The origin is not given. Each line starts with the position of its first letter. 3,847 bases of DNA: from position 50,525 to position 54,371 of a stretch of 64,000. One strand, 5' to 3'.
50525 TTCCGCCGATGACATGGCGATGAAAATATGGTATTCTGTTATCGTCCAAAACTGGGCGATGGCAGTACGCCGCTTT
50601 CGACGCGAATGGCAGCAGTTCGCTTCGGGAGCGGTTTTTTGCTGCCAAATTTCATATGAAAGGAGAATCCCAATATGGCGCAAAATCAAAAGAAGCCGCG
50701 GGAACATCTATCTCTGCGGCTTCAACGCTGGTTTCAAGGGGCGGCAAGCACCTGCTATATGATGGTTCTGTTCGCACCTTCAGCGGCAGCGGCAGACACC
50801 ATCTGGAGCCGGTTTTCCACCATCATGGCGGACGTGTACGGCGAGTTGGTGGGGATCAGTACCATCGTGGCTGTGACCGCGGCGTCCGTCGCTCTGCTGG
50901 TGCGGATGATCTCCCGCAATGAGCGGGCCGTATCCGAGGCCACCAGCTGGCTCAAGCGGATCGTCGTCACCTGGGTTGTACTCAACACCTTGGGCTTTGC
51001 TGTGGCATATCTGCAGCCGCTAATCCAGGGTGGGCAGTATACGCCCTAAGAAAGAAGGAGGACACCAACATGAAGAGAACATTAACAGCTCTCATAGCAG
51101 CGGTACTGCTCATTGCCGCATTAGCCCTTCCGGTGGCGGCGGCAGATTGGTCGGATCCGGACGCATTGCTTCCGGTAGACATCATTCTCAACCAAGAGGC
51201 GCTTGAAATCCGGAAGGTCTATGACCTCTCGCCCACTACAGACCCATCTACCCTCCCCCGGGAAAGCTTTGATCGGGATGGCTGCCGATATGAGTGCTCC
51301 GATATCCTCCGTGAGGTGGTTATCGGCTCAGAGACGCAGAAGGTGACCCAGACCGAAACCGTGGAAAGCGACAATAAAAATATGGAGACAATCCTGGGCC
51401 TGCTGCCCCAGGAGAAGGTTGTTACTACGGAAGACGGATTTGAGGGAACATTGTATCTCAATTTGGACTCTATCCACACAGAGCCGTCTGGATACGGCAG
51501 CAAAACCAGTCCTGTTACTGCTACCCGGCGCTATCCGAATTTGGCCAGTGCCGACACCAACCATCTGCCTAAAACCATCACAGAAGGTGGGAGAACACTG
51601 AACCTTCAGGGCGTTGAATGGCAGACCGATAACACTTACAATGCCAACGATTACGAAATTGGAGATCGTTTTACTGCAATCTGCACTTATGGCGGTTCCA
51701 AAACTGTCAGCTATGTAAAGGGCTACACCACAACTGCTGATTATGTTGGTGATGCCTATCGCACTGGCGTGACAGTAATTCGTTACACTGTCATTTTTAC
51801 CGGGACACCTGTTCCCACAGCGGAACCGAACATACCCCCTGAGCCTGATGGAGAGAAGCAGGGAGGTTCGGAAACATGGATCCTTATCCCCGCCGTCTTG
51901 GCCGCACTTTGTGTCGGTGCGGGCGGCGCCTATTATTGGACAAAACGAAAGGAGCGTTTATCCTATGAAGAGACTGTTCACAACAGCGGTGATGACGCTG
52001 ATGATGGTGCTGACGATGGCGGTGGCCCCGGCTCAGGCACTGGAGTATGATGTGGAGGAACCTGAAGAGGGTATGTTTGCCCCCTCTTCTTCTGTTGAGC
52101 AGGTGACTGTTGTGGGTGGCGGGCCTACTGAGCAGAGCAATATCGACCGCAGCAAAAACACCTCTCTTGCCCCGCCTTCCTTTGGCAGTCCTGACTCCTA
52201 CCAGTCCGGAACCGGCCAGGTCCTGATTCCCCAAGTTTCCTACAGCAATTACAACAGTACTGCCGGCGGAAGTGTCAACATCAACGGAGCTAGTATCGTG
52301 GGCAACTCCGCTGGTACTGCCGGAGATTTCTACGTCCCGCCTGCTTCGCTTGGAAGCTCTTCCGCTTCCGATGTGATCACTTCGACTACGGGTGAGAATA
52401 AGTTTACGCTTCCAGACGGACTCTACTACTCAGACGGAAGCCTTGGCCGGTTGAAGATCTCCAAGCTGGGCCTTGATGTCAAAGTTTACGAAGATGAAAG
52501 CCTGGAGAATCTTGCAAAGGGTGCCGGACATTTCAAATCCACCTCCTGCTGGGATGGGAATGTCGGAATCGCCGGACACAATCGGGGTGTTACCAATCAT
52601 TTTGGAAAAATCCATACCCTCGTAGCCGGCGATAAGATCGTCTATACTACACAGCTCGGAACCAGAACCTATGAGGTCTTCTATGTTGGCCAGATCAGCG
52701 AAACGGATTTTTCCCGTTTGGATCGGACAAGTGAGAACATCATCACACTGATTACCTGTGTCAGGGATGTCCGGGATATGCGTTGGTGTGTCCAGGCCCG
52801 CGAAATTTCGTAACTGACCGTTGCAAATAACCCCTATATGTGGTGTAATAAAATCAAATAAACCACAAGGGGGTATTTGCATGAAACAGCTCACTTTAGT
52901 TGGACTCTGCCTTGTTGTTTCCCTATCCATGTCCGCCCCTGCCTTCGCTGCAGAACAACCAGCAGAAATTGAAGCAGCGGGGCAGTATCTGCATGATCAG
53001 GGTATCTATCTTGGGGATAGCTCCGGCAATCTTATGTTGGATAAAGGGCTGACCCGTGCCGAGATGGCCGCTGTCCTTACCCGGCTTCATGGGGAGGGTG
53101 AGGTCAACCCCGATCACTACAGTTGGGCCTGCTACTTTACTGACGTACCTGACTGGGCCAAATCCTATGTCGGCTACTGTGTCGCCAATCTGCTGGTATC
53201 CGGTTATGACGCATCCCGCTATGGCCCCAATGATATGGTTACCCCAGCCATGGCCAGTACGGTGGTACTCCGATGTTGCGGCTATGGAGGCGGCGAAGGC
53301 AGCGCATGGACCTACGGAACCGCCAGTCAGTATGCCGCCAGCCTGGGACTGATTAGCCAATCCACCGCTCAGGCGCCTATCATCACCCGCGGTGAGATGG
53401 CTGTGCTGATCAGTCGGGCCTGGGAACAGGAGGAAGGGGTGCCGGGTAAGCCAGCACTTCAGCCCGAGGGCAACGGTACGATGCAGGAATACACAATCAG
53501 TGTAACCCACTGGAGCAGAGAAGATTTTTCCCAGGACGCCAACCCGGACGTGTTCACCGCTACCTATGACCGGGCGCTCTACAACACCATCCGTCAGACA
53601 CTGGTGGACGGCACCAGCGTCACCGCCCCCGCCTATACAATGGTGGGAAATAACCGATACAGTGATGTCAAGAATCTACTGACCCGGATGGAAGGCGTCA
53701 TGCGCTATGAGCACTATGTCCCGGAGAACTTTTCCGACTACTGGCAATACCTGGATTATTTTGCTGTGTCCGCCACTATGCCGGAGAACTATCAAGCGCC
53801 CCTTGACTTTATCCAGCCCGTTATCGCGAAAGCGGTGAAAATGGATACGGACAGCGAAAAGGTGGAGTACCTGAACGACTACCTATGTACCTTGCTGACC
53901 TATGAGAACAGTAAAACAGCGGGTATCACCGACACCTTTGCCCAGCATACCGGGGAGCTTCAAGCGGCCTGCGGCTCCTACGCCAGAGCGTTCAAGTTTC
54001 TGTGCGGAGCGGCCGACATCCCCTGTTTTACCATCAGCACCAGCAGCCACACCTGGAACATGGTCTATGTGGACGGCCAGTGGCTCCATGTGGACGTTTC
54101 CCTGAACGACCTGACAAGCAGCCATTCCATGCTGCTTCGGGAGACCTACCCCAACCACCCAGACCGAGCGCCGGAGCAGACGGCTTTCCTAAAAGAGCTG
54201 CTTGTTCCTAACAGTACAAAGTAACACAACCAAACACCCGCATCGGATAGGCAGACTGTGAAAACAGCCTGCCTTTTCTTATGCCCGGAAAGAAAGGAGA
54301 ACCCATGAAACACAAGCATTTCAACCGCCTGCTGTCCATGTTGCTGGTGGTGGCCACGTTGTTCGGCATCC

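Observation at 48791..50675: Phage-like regulatory head on the conjugation operon: initiator-like wHTH protein, RinA/ArpU-like activator, helically phased TGGCAG repeats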

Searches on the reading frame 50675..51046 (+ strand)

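Call 3: search_protein_families(library=pfam, proteins=[window:50675-51046:+], max_evalue=0.1)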
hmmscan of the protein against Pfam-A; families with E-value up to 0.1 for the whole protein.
window:50675-51046:+ (124 aa): 1 family
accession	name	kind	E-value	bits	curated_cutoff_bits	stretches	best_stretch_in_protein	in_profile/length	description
PF04956.18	TrbC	-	0.0075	16.9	27.9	1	16-80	8-71/98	TrbC/VIRB2 pilin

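Call 4: search_protein_families(library=ncbifam, proteins=[window:50675-51046:+], max_evalue=0.1)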
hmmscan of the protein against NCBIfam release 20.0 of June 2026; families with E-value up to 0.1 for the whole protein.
window:50675-51046:+ (124 aa): 0 families

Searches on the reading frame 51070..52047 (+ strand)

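Call 3: search_protein_families(library=pfam, proteins=[window:51070-52047:+], max_evalue=0.1)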
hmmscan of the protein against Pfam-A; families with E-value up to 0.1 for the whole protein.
window:51070-52047:+ (326 aa): 2 families
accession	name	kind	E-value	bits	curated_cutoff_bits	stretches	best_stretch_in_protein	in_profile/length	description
PF14610.12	Psg1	-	0.019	15.2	30.1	1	253-297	141-185/186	Ykl077w/Psg1 (Pma1 Stabilization in Golgi)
PF14283.11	CD1107-like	-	0.044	14.1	26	0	244-296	104-156/158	Mobile element protein CD1107-like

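Call 4: search_protein_families(library=ncbifam, proteins=[window:51070-52047:+], max_evalue=0.1)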
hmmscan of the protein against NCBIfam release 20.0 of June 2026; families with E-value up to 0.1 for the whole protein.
window:51070-52047:+ (326 aa): 1 family
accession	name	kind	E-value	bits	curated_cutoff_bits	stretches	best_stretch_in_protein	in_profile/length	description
NF041742.1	WGxxGxxG_fam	subfamily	0.00019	21.9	35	1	1-112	1-58/69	WGxxGxxG family protein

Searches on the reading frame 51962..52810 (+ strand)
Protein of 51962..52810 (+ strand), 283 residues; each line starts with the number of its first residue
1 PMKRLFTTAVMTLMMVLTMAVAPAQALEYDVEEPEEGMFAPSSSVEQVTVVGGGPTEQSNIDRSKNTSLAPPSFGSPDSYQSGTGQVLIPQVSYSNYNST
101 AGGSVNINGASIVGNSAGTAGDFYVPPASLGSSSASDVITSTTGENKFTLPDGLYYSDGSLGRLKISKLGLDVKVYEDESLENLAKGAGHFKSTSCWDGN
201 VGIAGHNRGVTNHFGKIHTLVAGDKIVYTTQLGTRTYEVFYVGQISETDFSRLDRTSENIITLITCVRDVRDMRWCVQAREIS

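Call 3: search_protein_families(library=pfam, proteins=[window:51962-52810:+], max_evalue=0.1)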
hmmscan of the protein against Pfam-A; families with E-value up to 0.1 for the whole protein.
window:51962-52810:+ (283 aa): 1 family
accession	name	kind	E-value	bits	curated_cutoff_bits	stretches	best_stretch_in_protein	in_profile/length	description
PF04203.18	Sortase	-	4.3e-22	78.6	26.6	1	164-280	1-123/125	Sortase domain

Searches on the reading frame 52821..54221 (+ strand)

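Call 3: search_protein_families(library=pfam, proteins=[window:52821-54221:+], max_evalue=0.1)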
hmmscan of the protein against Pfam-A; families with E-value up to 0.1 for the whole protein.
window:52821-54221:+ (467 aa): 3 families
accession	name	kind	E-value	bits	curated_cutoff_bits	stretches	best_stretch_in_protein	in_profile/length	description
PF01841.26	Transglut_core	-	2.5e-08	34.6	23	1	340-425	10-107/108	Transglutaminase-like superfamily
PF00395.25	SLH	-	1.7e-06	28.3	20.8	1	106-141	2-39/44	S-layer homology domain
PF08673.15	RsbU_N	-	0.043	14.4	25.5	0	421-462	29-70/75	Phosphoserine phosphatase RsbU, N-terminal domain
